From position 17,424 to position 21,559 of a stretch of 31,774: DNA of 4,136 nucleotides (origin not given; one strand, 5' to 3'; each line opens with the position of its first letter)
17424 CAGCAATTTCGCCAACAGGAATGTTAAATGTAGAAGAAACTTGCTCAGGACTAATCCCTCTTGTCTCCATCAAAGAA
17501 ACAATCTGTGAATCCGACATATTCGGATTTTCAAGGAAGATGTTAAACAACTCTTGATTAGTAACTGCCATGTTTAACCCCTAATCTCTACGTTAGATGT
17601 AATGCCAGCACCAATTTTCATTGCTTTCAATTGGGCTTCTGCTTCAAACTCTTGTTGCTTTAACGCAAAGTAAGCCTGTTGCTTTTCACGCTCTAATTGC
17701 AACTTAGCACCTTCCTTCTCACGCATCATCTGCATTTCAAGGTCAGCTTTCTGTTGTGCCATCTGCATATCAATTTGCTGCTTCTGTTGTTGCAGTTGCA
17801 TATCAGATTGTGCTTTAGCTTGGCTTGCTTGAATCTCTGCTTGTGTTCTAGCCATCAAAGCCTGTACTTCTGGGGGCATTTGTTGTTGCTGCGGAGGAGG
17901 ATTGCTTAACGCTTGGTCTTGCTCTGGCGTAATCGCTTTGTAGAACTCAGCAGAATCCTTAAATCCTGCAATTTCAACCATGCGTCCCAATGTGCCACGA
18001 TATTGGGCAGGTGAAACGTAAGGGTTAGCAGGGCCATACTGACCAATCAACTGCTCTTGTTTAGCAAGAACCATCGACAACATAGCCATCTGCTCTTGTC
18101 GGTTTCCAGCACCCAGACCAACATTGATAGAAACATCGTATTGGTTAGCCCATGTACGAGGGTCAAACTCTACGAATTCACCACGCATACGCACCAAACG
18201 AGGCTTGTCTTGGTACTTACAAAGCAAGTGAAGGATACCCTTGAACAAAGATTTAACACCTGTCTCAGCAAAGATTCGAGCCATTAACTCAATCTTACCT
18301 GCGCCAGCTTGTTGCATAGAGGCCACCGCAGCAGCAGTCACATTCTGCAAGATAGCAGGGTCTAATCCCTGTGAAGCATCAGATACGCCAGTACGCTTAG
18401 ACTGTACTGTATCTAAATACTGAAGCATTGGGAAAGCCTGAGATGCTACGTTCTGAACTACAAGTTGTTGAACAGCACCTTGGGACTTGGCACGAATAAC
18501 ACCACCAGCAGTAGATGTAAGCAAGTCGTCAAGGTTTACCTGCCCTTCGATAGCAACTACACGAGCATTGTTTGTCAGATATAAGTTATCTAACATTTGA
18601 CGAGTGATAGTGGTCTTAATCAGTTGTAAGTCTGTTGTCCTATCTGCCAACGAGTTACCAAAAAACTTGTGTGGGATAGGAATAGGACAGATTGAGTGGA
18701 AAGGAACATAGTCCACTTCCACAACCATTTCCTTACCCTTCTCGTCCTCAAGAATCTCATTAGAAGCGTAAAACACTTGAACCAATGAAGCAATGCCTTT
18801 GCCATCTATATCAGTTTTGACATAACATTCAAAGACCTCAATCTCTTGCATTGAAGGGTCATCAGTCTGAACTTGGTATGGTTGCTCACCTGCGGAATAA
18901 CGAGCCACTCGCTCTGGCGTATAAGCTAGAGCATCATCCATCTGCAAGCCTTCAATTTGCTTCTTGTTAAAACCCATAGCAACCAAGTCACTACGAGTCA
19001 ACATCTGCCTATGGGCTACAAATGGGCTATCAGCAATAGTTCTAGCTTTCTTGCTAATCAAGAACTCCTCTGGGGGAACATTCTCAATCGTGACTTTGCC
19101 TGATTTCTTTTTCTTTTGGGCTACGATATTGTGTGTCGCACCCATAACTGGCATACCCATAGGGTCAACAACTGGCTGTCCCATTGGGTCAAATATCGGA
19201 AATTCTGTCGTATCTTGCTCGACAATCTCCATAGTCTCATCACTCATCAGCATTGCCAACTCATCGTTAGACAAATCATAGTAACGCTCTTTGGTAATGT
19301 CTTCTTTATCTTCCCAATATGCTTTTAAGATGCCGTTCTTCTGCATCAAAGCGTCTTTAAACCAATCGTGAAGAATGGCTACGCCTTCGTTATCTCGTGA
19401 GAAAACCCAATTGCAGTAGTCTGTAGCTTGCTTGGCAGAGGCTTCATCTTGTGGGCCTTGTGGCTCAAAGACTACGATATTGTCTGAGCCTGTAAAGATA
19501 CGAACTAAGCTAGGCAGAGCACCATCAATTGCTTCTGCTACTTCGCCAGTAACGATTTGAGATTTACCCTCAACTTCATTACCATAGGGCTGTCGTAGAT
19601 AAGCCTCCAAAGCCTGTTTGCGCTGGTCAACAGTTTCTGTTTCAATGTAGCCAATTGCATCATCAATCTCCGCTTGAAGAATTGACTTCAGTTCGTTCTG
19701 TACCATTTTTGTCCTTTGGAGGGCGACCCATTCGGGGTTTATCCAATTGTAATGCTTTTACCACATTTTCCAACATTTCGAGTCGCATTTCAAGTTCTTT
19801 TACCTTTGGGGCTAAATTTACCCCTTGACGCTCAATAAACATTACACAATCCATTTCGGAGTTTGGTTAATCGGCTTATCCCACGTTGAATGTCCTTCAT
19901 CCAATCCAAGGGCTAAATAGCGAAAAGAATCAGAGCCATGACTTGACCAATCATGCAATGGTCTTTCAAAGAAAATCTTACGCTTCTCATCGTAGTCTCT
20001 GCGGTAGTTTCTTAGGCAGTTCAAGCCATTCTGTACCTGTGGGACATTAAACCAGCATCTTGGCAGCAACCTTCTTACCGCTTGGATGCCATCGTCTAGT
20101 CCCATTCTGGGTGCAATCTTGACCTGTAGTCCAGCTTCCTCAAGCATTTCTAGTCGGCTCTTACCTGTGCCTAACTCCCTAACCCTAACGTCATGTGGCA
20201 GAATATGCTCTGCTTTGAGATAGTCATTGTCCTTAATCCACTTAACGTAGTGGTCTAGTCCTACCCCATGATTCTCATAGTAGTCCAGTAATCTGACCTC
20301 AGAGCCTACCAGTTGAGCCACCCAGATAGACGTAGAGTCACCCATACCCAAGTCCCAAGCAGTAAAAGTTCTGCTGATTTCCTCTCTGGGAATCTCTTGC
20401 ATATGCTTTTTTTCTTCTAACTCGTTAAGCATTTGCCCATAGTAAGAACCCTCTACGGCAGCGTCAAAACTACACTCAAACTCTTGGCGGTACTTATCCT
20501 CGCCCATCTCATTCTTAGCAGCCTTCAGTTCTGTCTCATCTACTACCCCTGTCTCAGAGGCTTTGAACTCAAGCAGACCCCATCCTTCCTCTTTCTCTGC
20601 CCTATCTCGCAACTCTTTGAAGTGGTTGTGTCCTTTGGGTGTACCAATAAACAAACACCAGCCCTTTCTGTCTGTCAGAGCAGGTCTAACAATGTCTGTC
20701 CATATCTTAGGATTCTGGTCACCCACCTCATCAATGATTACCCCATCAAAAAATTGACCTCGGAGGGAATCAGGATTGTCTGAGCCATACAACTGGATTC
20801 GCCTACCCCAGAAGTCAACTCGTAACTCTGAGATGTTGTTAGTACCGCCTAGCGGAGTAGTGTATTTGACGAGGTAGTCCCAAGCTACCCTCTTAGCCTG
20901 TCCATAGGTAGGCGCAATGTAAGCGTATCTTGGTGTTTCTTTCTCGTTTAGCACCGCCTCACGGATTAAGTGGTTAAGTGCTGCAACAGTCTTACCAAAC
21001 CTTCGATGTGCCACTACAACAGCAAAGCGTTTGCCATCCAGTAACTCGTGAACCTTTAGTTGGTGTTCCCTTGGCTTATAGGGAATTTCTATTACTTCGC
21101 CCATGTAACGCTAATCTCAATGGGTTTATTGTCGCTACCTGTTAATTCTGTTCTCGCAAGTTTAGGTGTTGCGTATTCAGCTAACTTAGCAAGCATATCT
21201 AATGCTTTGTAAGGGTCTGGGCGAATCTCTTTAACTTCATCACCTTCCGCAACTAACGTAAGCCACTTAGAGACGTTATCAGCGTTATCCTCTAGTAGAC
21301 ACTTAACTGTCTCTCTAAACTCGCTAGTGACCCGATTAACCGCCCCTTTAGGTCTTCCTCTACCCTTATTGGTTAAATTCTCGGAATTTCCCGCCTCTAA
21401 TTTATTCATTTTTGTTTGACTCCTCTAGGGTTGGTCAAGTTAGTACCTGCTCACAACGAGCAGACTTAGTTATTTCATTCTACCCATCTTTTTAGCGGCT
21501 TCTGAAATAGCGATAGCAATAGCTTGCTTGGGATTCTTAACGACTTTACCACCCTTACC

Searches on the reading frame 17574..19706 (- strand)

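Call 70: search_protein_families(library=phrogs, proteins=[window:17574-19706:-], max_evalue=0.001)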
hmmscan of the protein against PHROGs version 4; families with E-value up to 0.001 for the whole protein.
window:17574-19706:- (710 aa): 3 families
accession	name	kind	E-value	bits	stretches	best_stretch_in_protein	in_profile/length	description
phrog_1216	-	head and packaging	4.8e-167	558.6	1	4-699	14-701/714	portal protein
phrog_332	-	connector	8e-14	51.9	1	47-633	56-547/560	head-tail adaptor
phrog_156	-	head and packaging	2.1e-11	44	1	195-688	136-672/681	portal protein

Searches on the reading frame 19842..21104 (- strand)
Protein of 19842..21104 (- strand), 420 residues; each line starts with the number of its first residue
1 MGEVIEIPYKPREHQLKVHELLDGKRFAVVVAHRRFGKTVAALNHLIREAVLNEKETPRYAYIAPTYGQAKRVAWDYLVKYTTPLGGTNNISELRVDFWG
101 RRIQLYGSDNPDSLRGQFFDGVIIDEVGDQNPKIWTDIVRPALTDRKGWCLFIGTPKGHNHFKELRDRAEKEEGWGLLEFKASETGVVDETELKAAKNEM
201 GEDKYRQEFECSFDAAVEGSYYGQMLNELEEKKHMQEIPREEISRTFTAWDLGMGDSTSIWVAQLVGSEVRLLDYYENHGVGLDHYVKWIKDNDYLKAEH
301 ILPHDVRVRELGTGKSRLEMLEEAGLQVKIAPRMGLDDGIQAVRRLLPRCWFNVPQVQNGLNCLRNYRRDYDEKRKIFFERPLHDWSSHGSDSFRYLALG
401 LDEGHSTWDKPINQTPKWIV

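Call 70: search_protein_families(library=phrogs, proteins=[window:19842-21104:-], max_evalue=0.001)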
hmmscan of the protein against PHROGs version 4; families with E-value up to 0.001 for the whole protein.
window:19842-21104:- (420 aa): 3 families
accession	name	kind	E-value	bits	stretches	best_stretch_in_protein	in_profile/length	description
phrog_2472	-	unknown function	3.9e-44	152.3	1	210-400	108-307/324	-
phrog_2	-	head and packaging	2.6e-40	139.9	1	5-408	261-600/807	terminase large subunit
phrog_7579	-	head and packaging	6.9e-12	46.1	1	13-220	5-220/239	terminase large subunit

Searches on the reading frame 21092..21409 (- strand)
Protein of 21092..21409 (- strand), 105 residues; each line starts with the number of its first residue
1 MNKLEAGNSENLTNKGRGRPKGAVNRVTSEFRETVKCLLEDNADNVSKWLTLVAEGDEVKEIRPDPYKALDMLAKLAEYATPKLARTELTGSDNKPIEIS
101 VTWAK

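Call 70: search_protein_families(library=phrogs, proteins=[window:21092-21409:-], max_evalue=0.001)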
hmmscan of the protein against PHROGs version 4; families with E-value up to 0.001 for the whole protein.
window:21092-21409:- (105 aa): 1 family
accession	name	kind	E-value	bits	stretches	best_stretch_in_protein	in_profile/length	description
phrog_15261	-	unknown function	1.1e-07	33.2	1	10-98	8-87/99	-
